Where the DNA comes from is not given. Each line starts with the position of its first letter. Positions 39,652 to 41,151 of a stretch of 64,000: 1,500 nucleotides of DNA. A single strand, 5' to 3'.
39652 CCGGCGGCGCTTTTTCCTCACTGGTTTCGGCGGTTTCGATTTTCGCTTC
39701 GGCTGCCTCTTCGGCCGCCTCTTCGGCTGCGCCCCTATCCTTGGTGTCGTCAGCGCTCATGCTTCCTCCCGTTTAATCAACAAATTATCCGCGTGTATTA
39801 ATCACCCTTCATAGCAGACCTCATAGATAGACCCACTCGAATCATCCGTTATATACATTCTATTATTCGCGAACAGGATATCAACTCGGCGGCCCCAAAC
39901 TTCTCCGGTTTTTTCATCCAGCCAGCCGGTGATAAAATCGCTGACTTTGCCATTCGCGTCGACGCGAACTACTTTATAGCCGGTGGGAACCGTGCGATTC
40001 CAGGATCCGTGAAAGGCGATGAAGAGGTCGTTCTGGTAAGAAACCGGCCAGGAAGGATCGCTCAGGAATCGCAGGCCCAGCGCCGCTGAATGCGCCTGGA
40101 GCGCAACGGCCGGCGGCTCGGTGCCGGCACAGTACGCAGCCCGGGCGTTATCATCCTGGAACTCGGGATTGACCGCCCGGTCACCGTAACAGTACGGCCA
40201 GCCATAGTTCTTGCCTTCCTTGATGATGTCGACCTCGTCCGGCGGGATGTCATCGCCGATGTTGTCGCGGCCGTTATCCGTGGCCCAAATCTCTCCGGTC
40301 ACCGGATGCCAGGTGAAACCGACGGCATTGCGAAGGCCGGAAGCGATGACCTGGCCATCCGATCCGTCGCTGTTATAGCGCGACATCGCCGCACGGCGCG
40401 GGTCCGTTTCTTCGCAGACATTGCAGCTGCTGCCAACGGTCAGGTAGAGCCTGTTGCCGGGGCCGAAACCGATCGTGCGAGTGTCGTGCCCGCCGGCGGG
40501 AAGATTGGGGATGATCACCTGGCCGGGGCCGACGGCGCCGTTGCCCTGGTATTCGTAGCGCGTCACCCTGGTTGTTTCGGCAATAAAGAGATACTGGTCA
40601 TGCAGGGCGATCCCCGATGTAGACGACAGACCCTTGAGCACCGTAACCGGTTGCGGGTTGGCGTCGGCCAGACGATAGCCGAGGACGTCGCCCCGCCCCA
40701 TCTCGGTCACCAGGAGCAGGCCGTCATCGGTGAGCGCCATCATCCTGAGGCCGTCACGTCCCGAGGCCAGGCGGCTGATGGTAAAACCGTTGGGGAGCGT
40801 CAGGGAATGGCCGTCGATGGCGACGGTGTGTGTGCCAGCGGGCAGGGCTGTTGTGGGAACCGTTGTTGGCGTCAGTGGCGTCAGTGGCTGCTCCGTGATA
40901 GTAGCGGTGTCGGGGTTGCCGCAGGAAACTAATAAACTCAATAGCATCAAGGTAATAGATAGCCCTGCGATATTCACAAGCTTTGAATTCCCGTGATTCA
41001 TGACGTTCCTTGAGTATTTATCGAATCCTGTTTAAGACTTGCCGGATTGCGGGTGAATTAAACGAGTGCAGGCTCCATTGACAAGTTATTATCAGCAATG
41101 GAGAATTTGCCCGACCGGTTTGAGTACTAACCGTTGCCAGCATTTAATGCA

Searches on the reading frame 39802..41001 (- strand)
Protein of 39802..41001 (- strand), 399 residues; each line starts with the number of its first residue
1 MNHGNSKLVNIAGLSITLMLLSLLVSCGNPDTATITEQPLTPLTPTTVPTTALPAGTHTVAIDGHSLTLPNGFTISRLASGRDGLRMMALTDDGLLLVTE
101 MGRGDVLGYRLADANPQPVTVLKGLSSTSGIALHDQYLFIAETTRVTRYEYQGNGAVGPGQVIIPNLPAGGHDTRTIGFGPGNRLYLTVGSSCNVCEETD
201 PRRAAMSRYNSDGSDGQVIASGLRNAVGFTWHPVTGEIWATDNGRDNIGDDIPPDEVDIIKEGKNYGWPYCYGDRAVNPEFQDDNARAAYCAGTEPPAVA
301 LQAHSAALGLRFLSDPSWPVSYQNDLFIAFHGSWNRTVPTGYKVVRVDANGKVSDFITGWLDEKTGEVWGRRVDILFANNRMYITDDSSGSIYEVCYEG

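Call 34: search_protein_families(library=pfam, proteins=[window:39802-41001:-], max_evalue=0.00001)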
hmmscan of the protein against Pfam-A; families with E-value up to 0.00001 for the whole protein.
window:39802-41001:- (399 aa): 2 families
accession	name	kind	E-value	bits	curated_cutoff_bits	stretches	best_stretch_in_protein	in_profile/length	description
PF07995.17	GSDH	-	7e-16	58.9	25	1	143-329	81-276/332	Glucose / Sorbosone dehydrogenase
PF22807.2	TrAA12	-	5.8e-07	28.6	30.9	1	212-348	159-318/463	TrAA12-like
